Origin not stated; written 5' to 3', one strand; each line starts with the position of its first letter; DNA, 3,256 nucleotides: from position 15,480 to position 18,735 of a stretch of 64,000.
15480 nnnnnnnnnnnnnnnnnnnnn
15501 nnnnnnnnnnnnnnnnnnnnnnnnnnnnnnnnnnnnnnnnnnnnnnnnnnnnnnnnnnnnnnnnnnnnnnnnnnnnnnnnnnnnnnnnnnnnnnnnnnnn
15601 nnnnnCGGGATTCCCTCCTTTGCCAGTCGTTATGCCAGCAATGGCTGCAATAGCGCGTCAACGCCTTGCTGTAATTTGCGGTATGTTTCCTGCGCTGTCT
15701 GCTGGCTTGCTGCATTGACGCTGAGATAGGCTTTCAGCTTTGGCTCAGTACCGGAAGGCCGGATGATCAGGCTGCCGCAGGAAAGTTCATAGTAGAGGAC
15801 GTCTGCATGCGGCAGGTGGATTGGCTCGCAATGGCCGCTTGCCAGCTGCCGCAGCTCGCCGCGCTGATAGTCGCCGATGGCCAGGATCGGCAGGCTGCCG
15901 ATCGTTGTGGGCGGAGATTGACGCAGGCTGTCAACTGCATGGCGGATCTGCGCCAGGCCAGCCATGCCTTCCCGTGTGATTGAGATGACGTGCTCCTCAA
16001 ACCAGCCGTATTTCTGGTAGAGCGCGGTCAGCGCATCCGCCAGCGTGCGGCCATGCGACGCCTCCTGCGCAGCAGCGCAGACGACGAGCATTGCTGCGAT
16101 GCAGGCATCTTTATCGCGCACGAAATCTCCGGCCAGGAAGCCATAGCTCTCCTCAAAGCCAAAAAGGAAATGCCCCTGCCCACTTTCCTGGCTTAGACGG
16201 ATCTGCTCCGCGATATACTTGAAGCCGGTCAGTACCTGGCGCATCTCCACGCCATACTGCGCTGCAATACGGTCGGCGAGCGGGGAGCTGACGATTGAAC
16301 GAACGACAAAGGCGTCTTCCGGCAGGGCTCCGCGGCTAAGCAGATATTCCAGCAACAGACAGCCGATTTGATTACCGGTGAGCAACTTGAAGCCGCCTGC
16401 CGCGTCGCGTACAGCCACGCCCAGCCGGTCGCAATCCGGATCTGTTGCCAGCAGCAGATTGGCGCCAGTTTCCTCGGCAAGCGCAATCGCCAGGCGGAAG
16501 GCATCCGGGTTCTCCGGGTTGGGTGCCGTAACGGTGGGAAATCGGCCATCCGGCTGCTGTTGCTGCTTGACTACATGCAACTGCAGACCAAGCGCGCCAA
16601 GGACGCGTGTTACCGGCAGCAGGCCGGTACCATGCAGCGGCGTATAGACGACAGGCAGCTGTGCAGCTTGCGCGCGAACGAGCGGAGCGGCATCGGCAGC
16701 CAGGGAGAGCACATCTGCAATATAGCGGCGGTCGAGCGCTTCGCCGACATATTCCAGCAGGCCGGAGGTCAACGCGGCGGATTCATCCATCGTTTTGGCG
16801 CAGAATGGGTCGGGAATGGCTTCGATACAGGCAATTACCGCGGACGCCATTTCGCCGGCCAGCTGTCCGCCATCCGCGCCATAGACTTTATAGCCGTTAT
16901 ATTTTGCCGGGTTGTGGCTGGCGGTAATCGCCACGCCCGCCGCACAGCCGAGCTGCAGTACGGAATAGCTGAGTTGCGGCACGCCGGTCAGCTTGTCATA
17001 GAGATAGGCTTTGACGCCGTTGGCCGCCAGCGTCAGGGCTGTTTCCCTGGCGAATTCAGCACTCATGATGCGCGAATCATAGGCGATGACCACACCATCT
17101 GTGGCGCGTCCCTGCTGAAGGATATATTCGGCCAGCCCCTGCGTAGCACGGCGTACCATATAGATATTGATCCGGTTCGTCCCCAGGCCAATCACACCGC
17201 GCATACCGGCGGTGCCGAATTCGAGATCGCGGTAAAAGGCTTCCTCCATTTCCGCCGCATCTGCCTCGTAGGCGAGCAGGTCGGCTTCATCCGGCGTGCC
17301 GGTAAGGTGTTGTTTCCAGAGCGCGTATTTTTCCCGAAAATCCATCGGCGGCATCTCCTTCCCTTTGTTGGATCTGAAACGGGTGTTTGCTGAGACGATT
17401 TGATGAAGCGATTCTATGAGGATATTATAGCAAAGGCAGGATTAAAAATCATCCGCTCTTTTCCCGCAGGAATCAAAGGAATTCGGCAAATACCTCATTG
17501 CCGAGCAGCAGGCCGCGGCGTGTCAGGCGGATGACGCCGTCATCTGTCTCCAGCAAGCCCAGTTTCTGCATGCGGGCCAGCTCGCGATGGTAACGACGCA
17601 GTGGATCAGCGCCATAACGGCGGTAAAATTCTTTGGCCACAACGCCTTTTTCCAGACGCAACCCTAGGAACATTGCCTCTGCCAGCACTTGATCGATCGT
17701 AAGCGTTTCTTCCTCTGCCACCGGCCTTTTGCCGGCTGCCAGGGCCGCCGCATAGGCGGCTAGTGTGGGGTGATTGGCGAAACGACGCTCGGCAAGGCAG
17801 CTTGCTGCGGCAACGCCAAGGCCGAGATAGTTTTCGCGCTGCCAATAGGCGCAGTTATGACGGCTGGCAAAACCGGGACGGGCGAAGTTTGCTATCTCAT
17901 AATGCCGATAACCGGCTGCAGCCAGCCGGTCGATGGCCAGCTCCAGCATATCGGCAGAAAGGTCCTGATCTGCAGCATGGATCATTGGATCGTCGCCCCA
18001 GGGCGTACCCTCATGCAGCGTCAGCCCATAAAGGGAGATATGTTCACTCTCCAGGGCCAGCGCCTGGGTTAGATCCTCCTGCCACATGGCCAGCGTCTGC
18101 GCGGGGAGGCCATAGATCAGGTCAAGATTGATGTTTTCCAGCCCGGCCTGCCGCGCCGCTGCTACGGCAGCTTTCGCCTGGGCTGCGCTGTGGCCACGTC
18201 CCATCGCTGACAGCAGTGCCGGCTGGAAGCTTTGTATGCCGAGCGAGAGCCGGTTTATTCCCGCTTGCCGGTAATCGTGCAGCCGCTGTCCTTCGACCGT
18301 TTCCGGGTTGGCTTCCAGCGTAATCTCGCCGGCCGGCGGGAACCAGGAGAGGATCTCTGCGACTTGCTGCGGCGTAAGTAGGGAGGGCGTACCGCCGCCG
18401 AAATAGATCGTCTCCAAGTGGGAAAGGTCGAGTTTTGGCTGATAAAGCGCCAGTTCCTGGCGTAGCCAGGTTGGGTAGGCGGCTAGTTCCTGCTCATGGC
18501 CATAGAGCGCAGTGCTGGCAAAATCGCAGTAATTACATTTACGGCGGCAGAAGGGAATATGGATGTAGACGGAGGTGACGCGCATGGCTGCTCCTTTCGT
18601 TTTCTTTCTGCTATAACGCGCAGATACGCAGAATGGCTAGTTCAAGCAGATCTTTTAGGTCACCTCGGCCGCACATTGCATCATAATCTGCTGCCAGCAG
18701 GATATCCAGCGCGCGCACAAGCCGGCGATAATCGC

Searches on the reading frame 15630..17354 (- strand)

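Call 15: search_protein_families(library=pfam, proteins=[window:15630-17354:-])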
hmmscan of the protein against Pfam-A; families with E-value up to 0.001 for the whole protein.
window:15630-17354:- (574 aa): 4 families
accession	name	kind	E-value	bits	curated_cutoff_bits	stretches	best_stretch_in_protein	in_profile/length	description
PF02878.22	PGM_PMM_I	-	7.9e-38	129.7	22.5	1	45-180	3-134/138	Phosphoglucomutase/phosphomannomutase, alpha/beta/alpha domain I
PF02880.22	PGM_PMM_III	-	1.1e-23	84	20.7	1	327-449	2-115/115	Phosphoglucomutase/phosphomannomutase, alpha/beta/alpha domain III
PF02879.22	PGM_PMM_II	-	1.3e-23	83.9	29.3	1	217-318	9-101/103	Phosphoglucomutase/phosphomannomutase, alpha/beta/alpha domain II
PF00408.26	PGM_PMM_IV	-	0.00025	21.5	23.1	1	522-544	28-50/68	Phosphoglucomutase/phosphomannomutase, C-terminal domain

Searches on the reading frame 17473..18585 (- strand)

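Call 15: search_protein_families(library=pfam, proteins=[window:17473-18585:-])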
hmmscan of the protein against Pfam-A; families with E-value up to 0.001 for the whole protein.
window:17473-18585:- (370 aa): 2 families
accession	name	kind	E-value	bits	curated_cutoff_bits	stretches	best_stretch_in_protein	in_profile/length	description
PF04055.27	Radical_SAM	-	4.5e-23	82.7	29.5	1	7-172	1-163/166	Radical SAM superfamily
PF06969.22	HemN_C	-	1e-15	57.9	24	1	298-361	4-67/67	HemN C-terminal domain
